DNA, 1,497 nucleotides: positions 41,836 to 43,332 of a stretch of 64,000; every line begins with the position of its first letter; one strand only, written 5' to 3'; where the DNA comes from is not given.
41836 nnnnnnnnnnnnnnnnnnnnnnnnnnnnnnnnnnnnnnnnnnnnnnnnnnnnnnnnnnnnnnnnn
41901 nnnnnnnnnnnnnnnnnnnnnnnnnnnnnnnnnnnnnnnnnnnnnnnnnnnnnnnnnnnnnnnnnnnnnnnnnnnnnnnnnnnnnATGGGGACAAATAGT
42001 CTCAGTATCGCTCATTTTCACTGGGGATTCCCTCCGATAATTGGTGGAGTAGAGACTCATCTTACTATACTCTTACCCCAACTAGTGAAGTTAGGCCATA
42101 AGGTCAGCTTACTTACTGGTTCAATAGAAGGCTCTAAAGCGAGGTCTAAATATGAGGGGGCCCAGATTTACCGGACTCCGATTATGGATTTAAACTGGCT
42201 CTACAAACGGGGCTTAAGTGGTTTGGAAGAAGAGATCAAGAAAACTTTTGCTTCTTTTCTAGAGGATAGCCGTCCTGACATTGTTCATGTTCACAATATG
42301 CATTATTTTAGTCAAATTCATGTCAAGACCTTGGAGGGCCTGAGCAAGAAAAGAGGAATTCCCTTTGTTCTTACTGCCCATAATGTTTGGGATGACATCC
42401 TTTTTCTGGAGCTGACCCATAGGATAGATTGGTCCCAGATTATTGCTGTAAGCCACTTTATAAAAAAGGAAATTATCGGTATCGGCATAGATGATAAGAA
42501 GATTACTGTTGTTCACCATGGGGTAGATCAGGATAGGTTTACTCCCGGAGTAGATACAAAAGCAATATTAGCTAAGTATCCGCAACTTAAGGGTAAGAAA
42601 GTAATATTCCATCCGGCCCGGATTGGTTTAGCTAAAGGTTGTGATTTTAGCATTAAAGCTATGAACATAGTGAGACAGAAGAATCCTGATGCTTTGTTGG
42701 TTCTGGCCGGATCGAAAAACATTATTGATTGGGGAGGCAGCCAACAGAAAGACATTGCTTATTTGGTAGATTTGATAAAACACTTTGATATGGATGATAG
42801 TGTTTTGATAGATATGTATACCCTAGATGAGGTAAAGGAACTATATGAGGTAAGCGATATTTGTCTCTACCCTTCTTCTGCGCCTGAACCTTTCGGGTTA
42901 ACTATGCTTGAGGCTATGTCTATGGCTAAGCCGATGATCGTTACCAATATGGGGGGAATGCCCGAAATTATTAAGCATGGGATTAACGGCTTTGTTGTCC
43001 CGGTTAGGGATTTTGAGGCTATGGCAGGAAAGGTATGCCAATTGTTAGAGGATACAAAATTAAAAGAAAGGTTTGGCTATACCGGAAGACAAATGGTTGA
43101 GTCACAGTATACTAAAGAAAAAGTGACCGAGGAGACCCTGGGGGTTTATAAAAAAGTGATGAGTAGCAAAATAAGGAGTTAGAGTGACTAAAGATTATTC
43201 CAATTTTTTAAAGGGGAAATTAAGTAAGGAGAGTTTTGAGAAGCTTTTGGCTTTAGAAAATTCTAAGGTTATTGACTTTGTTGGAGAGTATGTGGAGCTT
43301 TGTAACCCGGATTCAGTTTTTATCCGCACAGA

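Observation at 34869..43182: Nucleotide-sugar-independent trehalose/compatible-solute island built around GH65 phosphorylases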

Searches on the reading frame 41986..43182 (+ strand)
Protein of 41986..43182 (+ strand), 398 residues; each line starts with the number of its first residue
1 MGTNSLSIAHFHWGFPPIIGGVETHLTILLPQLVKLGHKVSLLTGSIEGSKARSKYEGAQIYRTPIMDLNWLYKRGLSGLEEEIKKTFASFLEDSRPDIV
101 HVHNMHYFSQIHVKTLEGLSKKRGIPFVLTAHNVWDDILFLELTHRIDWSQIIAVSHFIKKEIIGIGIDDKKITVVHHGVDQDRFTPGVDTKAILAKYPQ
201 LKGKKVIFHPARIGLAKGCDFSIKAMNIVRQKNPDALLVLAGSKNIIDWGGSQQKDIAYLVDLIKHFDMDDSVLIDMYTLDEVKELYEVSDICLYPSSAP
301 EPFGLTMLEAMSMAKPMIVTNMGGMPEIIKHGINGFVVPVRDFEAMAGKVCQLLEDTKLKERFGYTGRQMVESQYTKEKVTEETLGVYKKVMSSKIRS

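Call 4: search_protein_families(library=pfam, proteins=[window:41986-43182:+])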
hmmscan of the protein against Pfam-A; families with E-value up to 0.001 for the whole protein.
window:41986-43182:+ (398 aa): 6 families
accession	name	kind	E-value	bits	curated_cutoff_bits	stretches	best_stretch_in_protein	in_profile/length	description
PF00534.26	Glycos_transf_1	-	9.3e-34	116.9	26.4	1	194-370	5-172/172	Glycosyl transferases group 1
PF13692.12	Glyco_trans_1_4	-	2e-26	93.4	27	1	205-356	2-142/142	Glycosyl transferases group 1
PF13439.12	Glyco_transf_4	-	1.1e-25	91.1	28.5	1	19-184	1-170/170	Glycosyltransferase Family 4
PF13579.12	Glyco_trans_4_4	-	1.8e-11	45.1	29.7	1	20-178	1-157/158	Glycosyl transferase 4-like domain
PF20706.3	GT4-conflict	-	3.4e-06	26.7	26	1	184-343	176-339/385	Family 4 Glycosyltransferase in conflict systems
PF13524.12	Glyco_trans_1_2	-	0.00018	21.9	25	1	281-384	38-142/144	Glycosyl transferase-like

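Call 5: search_protein_families(library=ncbifam, proteins=[window:41986-43182:+])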
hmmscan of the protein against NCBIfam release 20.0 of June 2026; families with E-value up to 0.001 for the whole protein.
window:41986-43182:+ (398 aa): 37 families (the best 25 are shown)
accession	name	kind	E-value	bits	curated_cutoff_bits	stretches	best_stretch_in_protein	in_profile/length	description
TIGR03999.1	thiol_BshA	equivalog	3.2e-34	118.4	273.7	1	93-392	81-374/375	N-acetyl-alpha-D-glucosaminyl L-malate synthase BshA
TIGR02149.1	glgA_Coryne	subfamily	1.1e-29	103.8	302.4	1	150-392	146-391/391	glycogen synthase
TIGR04063.1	stp3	hypoth_equivalog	6.1e-29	101.1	442.05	1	151-392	160-396/397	TIGR04063 family PEP-CTERM/XrtA system glycosyltransferase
NF041876.1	EPS_EpsE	equivalog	2.2e-28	99.6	400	1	171-380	186-385/389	exopolysaccharide biosynthesis GT4 family glycosyltransferase EpsE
TIGR03088.1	stp2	hypoth_equivalog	2.7e-27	95.8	409.05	1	150-391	138-373/374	TIGR03088 family PEP-CTERM/XrtA system glycosyltransferase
NF041010.1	glycosy_Agl16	equivalog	3.1e-22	78.9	575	1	16-391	11-351/352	glycosylation protein Agl16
NF038229.1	Glyco4_Geo_Pelo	equivalog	3.3e-21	75.7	400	1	85-392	44-337/338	GPMC system family 4 glycosyltransferase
TIGR03449.1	mycothiol_MshA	equivalog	9.4e-21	74.2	462.5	1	166-392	183-404/406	D-inositol-3-phosphate glycosyltransferase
TIGR02472.1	sucr_P_syn_N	equivalog_domain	7.2e-18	64.6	576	1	169-379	207-429/439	sucrose-phosphate synthase, putative, glycosyltransferase domain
TIGR04157.1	glyco_rSAM_CFB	subfamily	9.2e-18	64.4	400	1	151-384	172-402/406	TIGR04157 family glycosyltransferase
NF012028.0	PRK15484.1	subfamily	2.3e-17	63.1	618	1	150-383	141-370/380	lipopolysaccharide N-acetylglucosaminyltransferase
TIGR04047.1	MSMEG_0565_glyc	hypoth_equivalog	2.3e-16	59.9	259.85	1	81-389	69-372/373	MSMEG_0565 family glycosyltransferase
NF038295.1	EPS_HpsP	equivalog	4.8e-15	55.5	550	1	175-391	180-387/388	hormogonium polysaccharide biosynthesis glycosyltransferase HpsP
NF053787.1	GlcN_PG_synth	equivalog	6.9e-15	54.8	480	1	149-392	144-360/361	N-acetylglucosaminyl phosphatidylglycerol synthase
NF047880.1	glyco_SdgA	exception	3.1e-13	49.1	800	1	202-380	313-479/488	serine-aspartate repeat adhesin O-glycosyltransferase SdgA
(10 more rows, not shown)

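Call 38: search_solved_structures(query=window:41986-43182:+, max_evalue=0.00001)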
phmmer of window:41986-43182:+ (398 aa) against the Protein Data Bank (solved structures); distinct sequences matched with E-value up to 0.00001: 39.
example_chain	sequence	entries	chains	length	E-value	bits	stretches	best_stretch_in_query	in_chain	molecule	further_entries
5d00_A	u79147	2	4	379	1.5e-28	102.9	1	17-388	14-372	N-acetyl-alpha-D-glucosaminyl L-malate synthase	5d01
2jjm_A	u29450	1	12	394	1.3e-21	80.1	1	19-392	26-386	GLYCOSYL TRANSFERASE, GROUP 1 FAMILY PROTEIN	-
3mbo_A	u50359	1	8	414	1.3e-21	80.1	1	17-392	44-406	Glycosyltransferase, group 1 family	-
7mi0_A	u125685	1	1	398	1.1e-19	73.8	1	126-393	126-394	Glycosyltransferase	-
6d9t_A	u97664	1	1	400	1.6e-18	69.9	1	136-394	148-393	Glycosyl transferase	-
6n1x_A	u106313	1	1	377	2.5e-18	69.3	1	136-392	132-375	Glycosyltransferase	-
8dvz_A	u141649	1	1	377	5.1e-16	61.7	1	281-392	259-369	N, N'-diacetylbacillosaminyl-diphospho-undecaprenol alpha-1,3-N-acetylgalactosaminyltransf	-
8dqd_A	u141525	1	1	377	1.3e-15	60.4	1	281-392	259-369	N, N'-diacetylbacillosaminyl-diphospho-undecaprenol alpha-1,3-N-acetylgalactosaminyltransf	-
8dvw_A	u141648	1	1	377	1.8e-15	59.9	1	281-392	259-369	N, N'-diacetylbacillosaminyl-diphospho-undecaprenol alpha-1,3-N-acetylgalactosaminyltransf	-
5i45_A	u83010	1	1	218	1.2e-14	57.2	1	178-395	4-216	Glycosyl transferases group 1 family protein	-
6tvp_A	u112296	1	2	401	3.4e-13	52.4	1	150-392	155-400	Alpha-maltose-1-phosphate synthase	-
6kih_A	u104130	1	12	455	7.7e-13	51.3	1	184-394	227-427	Tll1590 protein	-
4xso_B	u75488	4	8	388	9.8e-13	50.9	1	172-365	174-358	Alr3699 protein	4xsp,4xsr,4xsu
7qnt_AAA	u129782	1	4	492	1.1e-11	47.5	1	204-380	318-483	TarM(Se)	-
7qd7_AAA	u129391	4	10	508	1.1e-11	47.4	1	204-380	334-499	TarM(Se)_G117R | TarM(Se)_G117R-4RboP | TarM(Se)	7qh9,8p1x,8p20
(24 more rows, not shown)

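Call 61: find_related_loci(query=A2, collection=metagenome_contigs, flank=8000)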
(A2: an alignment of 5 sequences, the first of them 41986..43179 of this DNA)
Query A2 (398 aa) in metagenome_contigs; peptide patterns used: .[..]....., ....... (x = any residue, [..] = any of these).
540 stretches matched a pattern; 243 encode a relative of the query (tblastn E <= 1e-3); the best 80 are kept; 80 distinct loci.
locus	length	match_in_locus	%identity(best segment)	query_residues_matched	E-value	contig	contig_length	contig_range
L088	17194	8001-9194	89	1-398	0e+0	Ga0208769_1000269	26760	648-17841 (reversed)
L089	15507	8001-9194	89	1-398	0e+0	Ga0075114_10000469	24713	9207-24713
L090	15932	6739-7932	89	1-398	0e+0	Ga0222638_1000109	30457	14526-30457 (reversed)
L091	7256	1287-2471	85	1-395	0e+0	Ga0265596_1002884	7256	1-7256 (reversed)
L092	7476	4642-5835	86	1-398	0e+0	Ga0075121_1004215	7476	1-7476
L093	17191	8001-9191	83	1-397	0e+0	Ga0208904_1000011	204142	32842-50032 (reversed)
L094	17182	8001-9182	76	1-394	0e+0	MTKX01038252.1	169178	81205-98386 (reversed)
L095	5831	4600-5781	75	1-394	0e+0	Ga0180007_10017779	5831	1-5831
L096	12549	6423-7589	75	4-392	0e+0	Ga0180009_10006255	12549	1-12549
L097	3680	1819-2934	80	21-392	0e+0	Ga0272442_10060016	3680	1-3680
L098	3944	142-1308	74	6-394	0e+0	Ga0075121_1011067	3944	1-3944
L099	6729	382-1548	74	6-394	0e+0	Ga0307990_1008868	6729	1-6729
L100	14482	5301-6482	73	1-394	0e+0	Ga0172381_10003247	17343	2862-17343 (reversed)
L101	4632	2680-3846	71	6-394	0e+0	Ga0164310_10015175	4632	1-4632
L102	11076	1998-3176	73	3-395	0e+0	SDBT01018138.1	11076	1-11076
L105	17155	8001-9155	71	6-390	0e+0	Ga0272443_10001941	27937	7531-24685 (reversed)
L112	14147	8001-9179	68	1-393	0e+0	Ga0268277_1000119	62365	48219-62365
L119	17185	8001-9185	69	1-395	0e+0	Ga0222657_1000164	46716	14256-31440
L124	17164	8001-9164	67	8-395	0e+0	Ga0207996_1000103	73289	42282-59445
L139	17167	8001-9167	63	6-394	0e+0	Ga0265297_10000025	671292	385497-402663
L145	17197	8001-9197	61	3-397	9e-178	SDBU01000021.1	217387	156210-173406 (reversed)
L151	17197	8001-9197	62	1-398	2e-176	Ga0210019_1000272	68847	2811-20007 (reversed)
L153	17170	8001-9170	62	1-390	9e-176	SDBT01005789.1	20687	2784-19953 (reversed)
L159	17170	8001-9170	62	1-390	7e-174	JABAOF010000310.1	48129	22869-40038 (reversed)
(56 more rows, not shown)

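Call 65: search_protein_families(library=pfam, proteins=[L096:7608-9080:+, L096:9032-9865:+, L096:225-2321:+, L139:9506-10984:+, L139:10988-11788:+, L139:11790-12455:+, L139:12461-13672:+, L139:3459-4544:+, L139:9184-9486:+, L139:14957-16522:+], max_evalue=0.0001)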
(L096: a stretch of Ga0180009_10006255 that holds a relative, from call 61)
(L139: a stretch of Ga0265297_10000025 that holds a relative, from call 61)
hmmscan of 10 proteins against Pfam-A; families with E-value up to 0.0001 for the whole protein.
L096:7608-9080:+ (490 aa): 2 families
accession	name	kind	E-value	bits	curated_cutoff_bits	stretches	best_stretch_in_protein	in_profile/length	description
PF00982.27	Glyco_transf_20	-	6.8e-126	421.2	32.5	1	24-486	4-471/473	Glycosyltransferase family 20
PF00534.26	Glycos_transf_1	-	5.1e-05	23.3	26.4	0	290-461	14-165/172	Glycosyl transferases group 1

L096:9032-9865:+ (277 aa): 1 family
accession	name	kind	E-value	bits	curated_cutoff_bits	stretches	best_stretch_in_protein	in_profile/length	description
PF02358.22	Trehalose_PPase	-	7.1e-40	137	27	1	37-248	1-218/235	Trehalose-phosphatase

L096:225-2321:+ (698 aa): 7 families
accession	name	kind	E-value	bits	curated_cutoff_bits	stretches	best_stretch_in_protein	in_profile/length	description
PF00009.33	GTP_EFTU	-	2.3e-67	226.7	26.5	1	8-282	1-188/188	Elongation factor Tu GTP binding domain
PF03764.24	EFG_IV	-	1.7e-45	154.1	24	1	480-598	1-120/121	Elongation factor G, domain IV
PF14492.12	EFG_III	-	6.2e-32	109.9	27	1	405-478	1-74/75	Elongation Factor G, domain III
PF00679.30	EFG_C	-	1.5e-28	99.1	27.9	1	601-687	1-88/89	Elongation factor G C-terminus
PF03144.31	GTP_EFTU_D2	-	8.5e-18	65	30.3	1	325-391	1-72/73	Elongation factor Tu domain 2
PF22042.2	EF-G_D2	-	1.7e-15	57.3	27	1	311-393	2-83/84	Elongation factor G domain 2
PF16658.11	RF3_C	-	4.7e-08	33.4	40.1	1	410-490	11-91/132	Class II release factor RF3, C-terminal domain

L139:9506-10984:+ (492 aa): 1 family
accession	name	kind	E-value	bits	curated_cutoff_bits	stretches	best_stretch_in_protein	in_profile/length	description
PF00982.27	Glyco_transf_20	-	4.8e-132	441.5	32.5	1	20-485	3-471/473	Glycosyltransferase family 20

L139:10988-11788:+ (266 aa): 1 family
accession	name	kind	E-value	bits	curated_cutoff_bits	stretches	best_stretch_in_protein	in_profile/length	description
PF02358.22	Trehalose_PPase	-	9.4e-52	175.9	27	1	23-228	1-206/235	Trehalose-phosphatase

L139:11790-12455:+ (221 aa): 1 family
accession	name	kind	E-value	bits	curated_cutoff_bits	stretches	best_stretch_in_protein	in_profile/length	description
PF19027.5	DUF5752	-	1e-71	241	23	1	9-218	2-208/208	Family of unknown function (DUF5752)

L139:12461-13672:+ (403 aa): 4 families
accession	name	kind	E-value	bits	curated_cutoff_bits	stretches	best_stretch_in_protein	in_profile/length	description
PF21269.3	TreT_GT1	-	3.9e-56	189.2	27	1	33-172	1-143/144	Trehalose synthase, N-terminal domain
PF00534.26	Glycos_transf_1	-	4.7e-26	91.8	26.4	1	206-372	7-171/172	Glycosyl transferases group 1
PF13692.12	Glyco_trans_1_4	-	2.4e-13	51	27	1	215-358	2-141/142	Glycosyl transferases group 1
PF20706.3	GT4-conflict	-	8e-07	28.8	26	1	235-339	220-325/385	Family 4 Glycosyltransferase in conflict systems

L139:3459-4544:+ (361 aa): 2 families
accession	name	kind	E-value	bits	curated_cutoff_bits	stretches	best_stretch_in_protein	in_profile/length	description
PF00924.24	MS_channel_2nd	-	3.5e-14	53.1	20.2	1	182-246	3-66/68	Mechanosensitive ion channel, beta-domain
PF21088.3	MS_channel_1st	-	6.2e-09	36.1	23.1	1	138-179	1-42/42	Mechanosensitive ion channel, transmembrane helices 2/3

L139:9184-9486:+ (100 aa): 1 family
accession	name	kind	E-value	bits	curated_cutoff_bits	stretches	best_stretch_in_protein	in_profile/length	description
PF02325.22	YGGT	-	1.5e-23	83.5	27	1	17-88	2-70/70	YGGT family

L139:14957-16522:+ (521 aa): 1 family
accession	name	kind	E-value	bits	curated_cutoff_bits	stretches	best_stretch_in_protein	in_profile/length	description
PF00209.24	SNF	-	4.2e-53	181.3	27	2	156-472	170-484/524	Sodium:neurotransmitter symporter family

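Call 78: search_protein_families(library=pfam, proteins=[L112:9226-9879:+, L112:10201-11169:+, L119:9260-9958:+, L119:10097-11194:+, L124:9283-10236:+, L145:9350-11041:+, L151:9349-9819:+, L153:9500-10492:+, L159:9870-10886:+, L105:9233-10318:+], max_evalue=0.0001)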
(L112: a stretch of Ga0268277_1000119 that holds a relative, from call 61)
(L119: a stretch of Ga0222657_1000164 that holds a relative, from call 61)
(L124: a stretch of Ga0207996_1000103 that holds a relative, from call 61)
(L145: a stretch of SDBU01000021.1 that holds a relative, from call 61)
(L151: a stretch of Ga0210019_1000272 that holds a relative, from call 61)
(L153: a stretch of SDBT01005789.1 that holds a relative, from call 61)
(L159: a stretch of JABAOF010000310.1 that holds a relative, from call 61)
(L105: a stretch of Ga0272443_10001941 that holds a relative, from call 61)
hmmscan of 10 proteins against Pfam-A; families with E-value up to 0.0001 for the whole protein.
L112:9226-9879:+ (217 aa): 0 families

L112:10201-11169:+ (322 aa): 2 families
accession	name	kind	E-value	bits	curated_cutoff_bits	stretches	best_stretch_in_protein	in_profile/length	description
PF00958.27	GMP_synt_C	-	7.3e-18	64.8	27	1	239-320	10-91/92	GMP synthase C terminal domain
PF02540.23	NAD_synthase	-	1.8e-07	31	21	0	174-203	148-177/242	NAD synthase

L119:9260-9958:+ (232 aa): 1 family
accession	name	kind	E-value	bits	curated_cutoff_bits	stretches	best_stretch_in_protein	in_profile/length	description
PF01863.23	YgjP-like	-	4.7e-57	193.8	26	1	23-226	1-207/207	YgjP-like, metallopeptidase domain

L119:10097-11194:+ (365 aa): 2 families
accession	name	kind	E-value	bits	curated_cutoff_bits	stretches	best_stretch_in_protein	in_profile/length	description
PF00710.25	Asparaginase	-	4.1e-59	199.8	22.5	1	41-229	1-189/193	Asparaginase, N-terminal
PF17763.6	Asparaginase_C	-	6.6e-31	107.1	34.6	1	245-361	1-114/114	Glutaminase/Asparaginase C-terminal domain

L124:9283-10236:+ (317 aa): 2 families
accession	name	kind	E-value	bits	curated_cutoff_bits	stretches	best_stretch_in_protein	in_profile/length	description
PF02272.25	DHHA1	-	3.2e-15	56.9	25.9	1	235-316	14-100/102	DHHA1 domain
PF01368.27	DHH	-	7.5e-12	46.1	28.1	1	16-153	1-123/125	DHH family, N-terminal domain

L145:9350-11041:+ (563 aa): 2 families
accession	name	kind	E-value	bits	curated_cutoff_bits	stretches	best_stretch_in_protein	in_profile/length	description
PF02690.20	Na_Pi_cotrans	-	1e-67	226.8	29.1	2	15-154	1-136/137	Na+/Pi-cotransporter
PF01895.24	PhoU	-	7e-29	100.5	23.5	2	353-438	2-88/89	PhoU domain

L151:9349-9819:+ (156 aa): 2 families
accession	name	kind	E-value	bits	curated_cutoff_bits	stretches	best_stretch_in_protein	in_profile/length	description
PF01047.28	MarR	-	4.9e-10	39.6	24.6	1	42-103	1-59/59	MarR family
PF12802.13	MarR_2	-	3.6e-07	30.7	27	1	42-102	3-61/61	MarR family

L153:9500-10492:+ (330 aa): 6 families
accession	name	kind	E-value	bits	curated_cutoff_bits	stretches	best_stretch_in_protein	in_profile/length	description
PF07726.17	AAA_3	-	7e-66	220.5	27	1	49-179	1-131/131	ATPase family associated with various cellular activities (AAA)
PF17863.7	AAA_lid_2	-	3.8e-22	78.3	22.7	1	257-323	8-74/74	AAA lid domain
PF20030.5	bpMoxR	-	1.2e-16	60.8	27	1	23-213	7-197/205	MoxR domain in the MoxR-vWA-beta-propeller ternary systems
PF07728.20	AAA_5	-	5.7e-14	52.7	22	1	49-177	1-139/139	AAA domain (dynein-related subfamily)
PF00158.32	Sigma54_activat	-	4e-06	27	20.2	1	47-163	22-147/168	Sigma-54 interaction domain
PF00493.29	MCM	-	6.8e-05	22.5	23.3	0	46-162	56-175/224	MCM P-loop domain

L159:9870-10886:+ (338 aa): 2 families
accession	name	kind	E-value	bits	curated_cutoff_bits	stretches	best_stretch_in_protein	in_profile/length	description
PF04055.27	Radical_SAM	-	3e-24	86.5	29.5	1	27-171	2-151/166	Radical SAM superfamily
PF13186.11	SPASM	-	1.5e-06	28.8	21.5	1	246-286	1-45/67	Iron-sulfur cluster-binding domain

L105:9233-10318:+ (361 aa): 2 families
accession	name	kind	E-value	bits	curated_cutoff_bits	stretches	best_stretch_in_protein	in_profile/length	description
PF01571.26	GCV_T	-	3e-80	269.6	25.6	1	13-260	1-254/255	Aminomethyltransferase folate-binding domain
PF08669.17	GCV_T_C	-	1.3e-09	38.3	25.9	1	285-360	2-78/80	Glycine cleavage T-protein C-terminal barrel domain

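Call 89: find_homologous_proteins(query=L096:7608-9077:+, max_evalue=1e-80)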
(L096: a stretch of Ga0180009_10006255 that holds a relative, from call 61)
Query L096:7608-9077:+ (490 aa): 7982 proteins with E <= 1e-80 among 8000 candidates; the best 120 are listed.
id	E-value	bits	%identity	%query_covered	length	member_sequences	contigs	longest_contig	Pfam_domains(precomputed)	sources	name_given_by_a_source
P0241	9.4e-287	969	84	99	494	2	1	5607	PF00534.27,PF00982.28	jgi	-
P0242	1.4e-274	929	79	100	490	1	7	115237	PF00982.28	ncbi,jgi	-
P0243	2.8e-271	918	79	100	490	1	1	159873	PF00982.28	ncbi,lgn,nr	ncbi:MAG: trehalose-6-phosphate synthase [Candidatus Omnitrophica bacterium]|nr:trehalose-6-phosphat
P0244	4.9e-271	917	79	100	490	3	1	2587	PF00982.28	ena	-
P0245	2.6e-266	902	78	100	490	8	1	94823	PF00534.27,PF00982.28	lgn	-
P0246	4.1e-265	898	76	100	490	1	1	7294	PF00982.28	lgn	-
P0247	1.0e-263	893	77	100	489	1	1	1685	PF00534.27,PF00982.28,PF13692.13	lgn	-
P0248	3.0e-262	888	76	100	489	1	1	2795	PF00982.28,PF13692.13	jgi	-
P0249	7.7e-261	884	75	100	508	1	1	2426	PF00982.28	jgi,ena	-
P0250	1.1e-260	883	76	100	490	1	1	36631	PF00982.28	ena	-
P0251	6.3e-260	881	76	100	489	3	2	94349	PF00982.28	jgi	jgi:trehalose 6-phosphate synthase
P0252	1.1e-258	877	76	100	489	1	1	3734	PF00982.28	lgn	-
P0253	2.2e-258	876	76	100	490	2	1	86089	PF00982.28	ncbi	ncbi:MAG: trehalose-6-phosphate synthase [Candidatus Omnitrophota bacterium]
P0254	1.4e-256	870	76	100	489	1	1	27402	PF00982.28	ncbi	ncbi:MAG: trehalose-6-phosphate synthase [Candidatus Omnitrophota bacterium]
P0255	1.3e-254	863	74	100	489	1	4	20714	PF00534.27,PF00982.28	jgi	-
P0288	4.9e-218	743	63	99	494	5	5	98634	PF00534.27,PF00982.28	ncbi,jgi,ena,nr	ncbi:MAG: trehalose-6-phosphate synthase [Candidatus Omnitrophica bacterium]|nr:trehalose-6-phosphat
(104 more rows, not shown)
